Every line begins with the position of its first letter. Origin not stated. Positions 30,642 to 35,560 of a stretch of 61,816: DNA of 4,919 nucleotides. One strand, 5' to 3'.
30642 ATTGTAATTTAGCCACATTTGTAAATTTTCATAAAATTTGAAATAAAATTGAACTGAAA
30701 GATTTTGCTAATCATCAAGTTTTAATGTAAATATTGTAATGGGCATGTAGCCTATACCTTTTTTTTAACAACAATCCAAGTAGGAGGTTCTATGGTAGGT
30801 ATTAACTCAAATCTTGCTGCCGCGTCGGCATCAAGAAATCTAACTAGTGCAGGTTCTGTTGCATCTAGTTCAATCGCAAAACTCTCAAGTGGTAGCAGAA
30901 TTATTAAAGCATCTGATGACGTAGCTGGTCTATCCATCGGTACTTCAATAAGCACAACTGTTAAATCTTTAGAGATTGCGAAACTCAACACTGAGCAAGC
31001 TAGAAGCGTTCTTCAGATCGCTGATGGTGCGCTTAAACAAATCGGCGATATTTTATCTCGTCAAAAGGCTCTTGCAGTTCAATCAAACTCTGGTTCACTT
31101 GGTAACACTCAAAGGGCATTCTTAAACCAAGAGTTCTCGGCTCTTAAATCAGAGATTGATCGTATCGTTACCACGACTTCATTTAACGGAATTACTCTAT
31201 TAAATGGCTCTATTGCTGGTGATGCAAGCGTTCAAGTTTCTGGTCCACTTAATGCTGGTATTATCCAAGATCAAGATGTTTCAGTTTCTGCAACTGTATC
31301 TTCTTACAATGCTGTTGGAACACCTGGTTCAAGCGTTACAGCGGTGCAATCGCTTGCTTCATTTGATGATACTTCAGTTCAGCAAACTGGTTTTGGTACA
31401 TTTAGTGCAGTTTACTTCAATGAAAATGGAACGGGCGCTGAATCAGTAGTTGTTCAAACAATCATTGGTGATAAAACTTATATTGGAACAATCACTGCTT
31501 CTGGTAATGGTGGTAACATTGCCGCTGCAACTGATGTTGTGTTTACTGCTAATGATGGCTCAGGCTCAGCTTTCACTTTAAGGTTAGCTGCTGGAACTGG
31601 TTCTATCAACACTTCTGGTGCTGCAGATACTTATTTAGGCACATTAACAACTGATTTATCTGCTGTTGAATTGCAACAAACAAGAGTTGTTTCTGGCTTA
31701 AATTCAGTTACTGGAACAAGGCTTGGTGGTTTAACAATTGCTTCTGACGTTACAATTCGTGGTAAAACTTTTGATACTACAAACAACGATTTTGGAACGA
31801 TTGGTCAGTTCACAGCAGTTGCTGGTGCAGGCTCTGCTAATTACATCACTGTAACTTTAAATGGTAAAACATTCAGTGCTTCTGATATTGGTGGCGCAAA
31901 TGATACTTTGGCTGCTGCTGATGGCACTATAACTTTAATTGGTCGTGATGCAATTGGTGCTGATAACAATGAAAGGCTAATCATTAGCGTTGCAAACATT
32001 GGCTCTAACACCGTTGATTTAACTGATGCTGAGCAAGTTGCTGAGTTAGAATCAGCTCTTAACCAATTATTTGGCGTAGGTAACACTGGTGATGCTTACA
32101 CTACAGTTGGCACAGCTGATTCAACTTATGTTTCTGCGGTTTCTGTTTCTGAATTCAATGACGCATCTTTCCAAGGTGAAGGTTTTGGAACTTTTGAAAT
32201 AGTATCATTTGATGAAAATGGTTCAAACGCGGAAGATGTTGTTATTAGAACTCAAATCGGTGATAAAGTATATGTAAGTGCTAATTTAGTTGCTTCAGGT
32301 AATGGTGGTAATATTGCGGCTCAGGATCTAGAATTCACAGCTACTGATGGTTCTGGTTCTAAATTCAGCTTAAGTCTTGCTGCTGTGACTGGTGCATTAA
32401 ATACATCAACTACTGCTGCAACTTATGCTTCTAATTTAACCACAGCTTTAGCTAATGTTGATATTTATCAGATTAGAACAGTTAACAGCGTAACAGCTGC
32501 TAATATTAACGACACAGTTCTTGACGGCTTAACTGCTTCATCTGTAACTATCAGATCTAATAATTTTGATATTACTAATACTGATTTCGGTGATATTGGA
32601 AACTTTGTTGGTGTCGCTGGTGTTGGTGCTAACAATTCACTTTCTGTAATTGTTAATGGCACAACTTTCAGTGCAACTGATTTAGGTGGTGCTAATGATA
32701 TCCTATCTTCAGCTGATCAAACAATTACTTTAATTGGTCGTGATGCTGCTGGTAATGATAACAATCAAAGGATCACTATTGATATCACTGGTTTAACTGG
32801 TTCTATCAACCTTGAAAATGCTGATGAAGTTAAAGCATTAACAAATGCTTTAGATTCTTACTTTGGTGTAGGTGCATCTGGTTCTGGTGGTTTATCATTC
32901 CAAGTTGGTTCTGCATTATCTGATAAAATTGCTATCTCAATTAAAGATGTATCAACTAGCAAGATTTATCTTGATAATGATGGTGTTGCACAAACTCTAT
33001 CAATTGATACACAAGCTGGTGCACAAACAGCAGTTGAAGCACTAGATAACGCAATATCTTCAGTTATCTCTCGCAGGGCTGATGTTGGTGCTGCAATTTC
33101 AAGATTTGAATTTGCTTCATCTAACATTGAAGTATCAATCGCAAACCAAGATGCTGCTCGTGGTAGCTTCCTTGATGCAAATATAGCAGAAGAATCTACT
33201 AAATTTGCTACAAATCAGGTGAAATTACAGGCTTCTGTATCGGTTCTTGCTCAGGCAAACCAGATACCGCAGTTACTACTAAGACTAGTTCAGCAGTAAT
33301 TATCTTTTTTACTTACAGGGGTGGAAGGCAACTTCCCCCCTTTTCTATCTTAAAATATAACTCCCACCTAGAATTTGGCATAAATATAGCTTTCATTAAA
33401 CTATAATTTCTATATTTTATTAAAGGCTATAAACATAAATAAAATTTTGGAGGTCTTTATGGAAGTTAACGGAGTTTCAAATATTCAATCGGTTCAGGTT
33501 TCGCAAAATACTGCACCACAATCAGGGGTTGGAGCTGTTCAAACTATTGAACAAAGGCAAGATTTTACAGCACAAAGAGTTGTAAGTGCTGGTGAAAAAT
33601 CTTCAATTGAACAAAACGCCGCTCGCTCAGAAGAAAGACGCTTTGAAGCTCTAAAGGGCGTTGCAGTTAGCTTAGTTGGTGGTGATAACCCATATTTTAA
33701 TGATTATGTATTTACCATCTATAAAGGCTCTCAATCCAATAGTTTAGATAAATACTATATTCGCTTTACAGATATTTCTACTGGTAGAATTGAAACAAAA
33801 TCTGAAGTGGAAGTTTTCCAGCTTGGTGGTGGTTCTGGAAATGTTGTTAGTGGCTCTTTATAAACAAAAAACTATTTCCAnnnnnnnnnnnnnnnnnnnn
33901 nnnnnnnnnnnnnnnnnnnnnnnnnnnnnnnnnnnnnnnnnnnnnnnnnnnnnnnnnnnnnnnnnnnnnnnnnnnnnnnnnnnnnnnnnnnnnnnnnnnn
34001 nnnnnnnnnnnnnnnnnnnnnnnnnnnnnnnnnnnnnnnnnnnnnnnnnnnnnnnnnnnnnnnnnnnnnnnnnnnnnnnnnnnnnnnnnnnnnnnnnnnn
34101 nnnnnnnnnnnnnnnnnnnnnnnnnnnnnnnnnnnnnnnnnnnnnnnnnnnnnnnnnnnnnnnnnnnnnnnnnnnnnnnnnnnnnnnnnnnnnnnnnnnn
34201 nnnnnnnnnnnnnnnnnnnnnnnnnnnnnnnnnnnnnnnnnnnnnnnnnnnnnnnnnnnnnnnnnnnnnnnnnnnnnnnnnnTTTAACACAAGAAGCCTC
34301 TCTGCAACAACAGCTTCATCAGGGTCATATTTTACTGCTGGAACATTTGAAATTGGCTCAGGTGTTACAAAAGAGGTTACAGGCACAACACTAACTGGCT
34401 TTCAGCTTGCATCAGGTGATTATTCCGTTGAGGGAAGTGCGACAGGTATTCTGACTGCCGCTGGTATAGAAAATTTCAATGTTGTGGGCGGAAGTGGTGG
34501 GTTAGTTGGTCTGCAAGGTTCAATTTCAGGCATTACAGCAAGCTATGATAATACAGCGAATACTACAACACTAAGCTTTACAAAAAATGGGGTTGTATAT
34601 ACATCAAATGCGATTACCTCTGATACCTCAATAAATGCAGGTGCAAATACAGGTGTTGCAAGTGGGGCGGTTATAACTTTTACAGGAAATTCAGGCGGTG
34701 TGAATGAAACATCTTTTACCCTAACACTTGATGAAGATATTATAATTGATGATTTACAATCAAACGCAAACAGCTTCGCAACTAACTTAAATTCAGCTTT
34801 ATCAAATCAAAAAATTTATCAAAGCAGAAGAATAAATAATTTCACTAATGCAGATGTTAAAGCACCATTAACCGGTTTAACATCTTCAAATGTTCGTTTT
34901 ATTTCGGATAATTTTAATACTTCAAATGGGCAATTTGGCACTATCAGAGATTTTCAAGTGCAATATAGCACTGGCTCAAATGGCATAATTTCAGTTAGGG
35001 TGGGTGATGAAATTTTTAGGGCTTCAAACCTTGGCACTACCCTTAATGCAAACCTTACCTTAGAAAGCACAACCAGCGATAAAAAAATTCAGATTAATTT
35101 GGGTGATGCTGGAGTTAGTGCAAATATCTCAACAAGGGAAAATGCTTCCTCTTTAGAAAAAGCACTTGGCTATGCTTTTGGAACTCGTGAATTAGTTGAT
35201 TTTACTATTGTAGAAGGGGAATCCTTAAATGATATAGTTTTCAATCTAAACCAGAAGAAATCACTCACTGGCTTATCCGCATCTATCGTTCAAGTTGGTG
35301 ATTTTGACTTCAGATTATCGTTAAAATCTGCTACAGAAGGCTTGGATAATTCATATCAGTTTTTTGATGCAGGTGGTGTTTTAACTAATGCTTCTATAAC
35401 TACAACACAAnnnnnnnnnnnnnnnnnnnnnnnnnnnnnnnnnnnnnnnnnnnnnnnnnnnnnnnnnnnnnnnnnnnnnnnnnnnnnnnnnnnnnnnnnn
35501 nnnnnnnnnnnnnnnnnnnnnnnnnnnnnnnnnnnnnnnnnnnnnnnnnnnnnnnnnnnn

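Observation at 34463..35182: The filament cap FliD contains the same domain module that is duplicated in the flagellin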

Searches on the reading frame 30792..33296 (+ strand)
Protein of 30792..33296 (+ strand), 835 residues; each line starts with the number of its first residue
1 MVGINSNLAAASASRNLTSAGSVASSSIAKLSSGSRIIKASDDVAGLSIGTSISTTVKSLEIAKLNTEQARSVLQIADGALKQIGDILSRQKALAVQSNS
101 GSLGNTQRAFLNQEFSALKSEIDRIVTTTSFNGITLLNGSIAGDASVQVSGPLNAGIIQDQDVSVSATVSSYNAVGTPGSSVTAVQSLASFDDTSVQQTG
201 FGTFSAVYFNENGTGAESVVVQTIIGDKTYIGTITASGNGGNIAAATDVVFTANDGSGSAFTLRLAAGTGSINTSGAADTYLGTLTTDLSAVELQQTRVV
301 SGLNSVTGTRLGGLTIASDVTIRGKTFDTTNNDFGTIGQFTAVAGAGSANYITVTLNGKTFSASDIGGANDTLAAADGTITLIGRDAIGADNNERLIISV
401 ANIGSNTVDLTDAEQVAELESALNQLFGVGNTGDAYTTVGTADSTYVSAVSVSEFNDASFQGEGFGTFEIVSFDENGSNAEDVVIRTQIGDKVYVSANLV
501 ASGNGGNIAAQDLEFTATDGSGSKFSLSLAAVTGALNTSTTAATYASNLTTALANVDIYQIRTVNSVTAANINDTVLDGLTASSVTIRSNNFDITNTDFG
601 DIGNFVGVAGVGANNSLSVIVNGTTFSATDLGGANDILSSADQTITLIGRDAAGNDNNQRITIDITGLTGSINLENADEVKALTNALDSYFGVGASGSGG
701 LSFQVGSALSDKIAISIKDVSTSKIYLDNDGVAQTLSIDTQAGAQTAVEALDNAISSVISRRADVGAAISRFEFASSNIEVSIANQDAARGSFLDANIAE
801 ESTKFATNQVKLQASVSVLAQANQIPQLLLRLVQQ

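Call 4: search_protein_families(library=pfam, proteins=[window:30792-33296:+], max_evalue=0.01)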
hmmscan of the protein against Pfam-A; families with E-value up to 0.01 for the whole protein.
window:30792-33296:+ (835 aa): 2 families
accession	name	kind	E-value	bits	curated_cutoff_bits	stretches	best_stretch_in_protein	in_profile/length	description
PF00669.25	Flagellin_N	-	8.3e-29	100.9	26.6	1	4-140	1-137/139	Bacterial flagellin N-terminal helical region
PF00700.27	Flagellin_C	-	3.2e-17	63.1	23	1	749-832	2-85/86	Bacterial flagellin C-terminal helical region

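Call 77: search_protein_families(library=ncbifam, proteins=[window:30792-33296:+], max_evalue=1)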
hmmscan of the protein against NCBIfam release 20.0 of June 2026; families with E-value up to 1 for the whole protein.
window:30792-33296:+ (835 aa): 23 families
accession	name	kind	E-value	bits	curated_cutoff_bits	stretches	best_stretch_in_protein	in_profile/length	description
NF009444.0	PRK12802.1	equivalog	8.7e-50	169.8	332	2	1-194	2-186/282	flagellin domain-containing protein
NF006466.0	PRK08869.1-1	subfamily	4.2e-44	151.6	426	2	2-150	3-150/377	flagellin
NF006468.0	PRK08869.1-3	subfamily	3.1e-41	141.7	436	2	1-152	2-152/378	polar flagellin E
NF006469.0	PRK08869.1-4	equivalog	1.1e-39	136.8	627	2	2-228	3-218/377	flagellin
NF006467.0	PRK08869.1-2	subfamily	2.2e-39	135.7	443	2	4-224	5-217/400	flagellin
NF038071.1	lat_flg_LafA_2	exception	7.3e-37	127.3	365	2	3-174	4-173/284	lateral flagellin LafA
NF009446.0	PRK12804.1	subfamily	6.8e-35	121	352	2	4-198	3-202/301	flagellin Hag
NF009449.0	PRK12807.1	subfamily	4.6e-34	118.3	347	2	4-142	3-141/287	flagellin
NF006470.0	PRK08869.1-5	equivalog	1.8e-33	116.3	423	2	1-304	1-291/388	flagellin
NF005294.0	PRK06819.1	subfamily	3.5e-30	105.8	387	2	4-229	5-227/376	FliC/FljB family flagellin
NF009450.0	PRK12808.1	equivalog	7.3e-29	101.6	476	2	12-149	11-144/476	flagellin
NF009448.0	PRK12806.1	equivalog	7.6e-29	100.8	531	2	4-410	5-373/475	flagellin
NF009445.0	PRK12803.1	equivalog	8.6e-27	94.2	450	2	4-177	3-172/335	flagellin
NF009447.0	PRK12805.1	equivalog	5e-25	88.6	404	2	24-198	23-198/287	FliC/FljB family flagellin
NF005953.0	PRK08026.1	subfamily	3.5e-22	79.7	619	2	4-138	5-139/548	FliC/FljB family flagellin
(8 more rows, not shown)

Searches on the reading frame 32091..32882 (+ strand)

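Call 76: search_protein_families(library=pfam, proteins=[window:32091-32882:+], max_evalue=10)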
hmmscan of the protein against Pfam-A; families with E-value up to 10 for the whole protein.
window:32091-32882:+ (264 aa): 4 families
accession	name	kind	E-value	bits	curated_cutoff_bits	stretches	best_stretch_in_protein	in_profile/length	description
PF18342.7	LytB_SH3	-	0.0082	16.6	25.8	1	213-248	29-64/67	Endo-beta-N-acetylglucosaminidase LytB SH3 domain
PF07523.18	Big_3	-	0.025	15.3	21.2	1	72-108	11-48/68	Bacterial Ig-like domain (group 3)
PF01336.31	tRNA_anti-codon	-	0.14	12.6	27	1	31-81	25-66/75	OB-fold nucleic acid binding domain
PF12182.14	DUF3642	-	0.17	12.8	22.7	1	209-255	4-50/93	Bacterial lipoprotein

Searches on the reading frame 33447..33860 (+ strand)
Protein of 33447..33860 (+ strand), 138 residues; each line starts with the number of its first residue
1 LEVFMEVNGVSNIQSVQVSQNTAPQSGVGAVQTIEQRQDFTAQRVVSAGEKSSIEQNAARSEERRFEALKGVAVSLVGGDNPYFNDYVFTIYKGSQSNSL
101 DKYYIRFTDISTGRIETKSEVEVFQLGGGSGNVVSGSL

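Call 4: search_protein_families(library=pfam, proteins=[window:33447-33860:+], max_evalue=0.01)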
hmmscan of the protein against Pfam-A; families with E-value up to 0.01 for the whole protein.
window:33447-33860:+ (138 aa): 0 families

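Call 76: search_protein_families(library=pfam, proteins=[window:33447-33860:+], max_evalue=10)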
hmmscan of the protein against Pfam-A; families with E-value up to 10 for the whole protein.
window:33447-33860:+ (138 aa): 0 families

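Call 77: search_protein_families(library=ncbifam, proteins=[window:33447-33860:+], max_evalue=1)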
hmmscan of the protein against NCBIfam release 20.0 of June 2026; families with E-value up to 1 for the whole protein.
window:33447-33860:+ (138 aa): 1 family
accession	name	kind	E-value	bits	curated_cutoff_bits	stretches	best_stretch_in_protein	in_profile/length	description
NF038312.1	SCO5918_fam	hypoth_equivalog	0.0048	17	60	1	14-51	32-69/98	SCO5918 family protein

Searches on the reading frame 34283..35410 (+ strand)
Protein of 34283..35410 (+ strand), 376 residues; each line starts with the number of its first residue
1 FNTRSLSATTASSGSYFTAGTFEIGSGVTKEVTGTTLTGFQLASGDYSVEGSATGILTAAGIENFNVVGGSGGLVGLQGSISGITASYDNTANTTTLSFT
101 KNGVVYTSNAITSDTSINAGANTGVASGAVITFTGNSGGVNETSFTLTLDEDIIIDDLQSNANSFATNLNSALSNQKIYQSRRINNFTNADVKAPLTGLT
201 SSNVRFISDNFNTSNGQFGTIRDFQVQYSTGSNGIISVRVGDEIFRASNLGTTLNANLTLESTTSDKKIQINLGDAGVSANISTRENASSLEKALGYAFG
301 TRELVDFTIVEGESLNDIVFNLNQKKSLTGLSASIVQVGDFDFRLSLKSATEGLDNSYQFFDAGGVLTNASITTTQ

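Call 20: find_homologous_proteins(query=window:34283-35410:+, max_evalue=0.001)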
Query window:34283-35410:+: 8000 candidates shared short words with the query, none scored E <= 0.001.
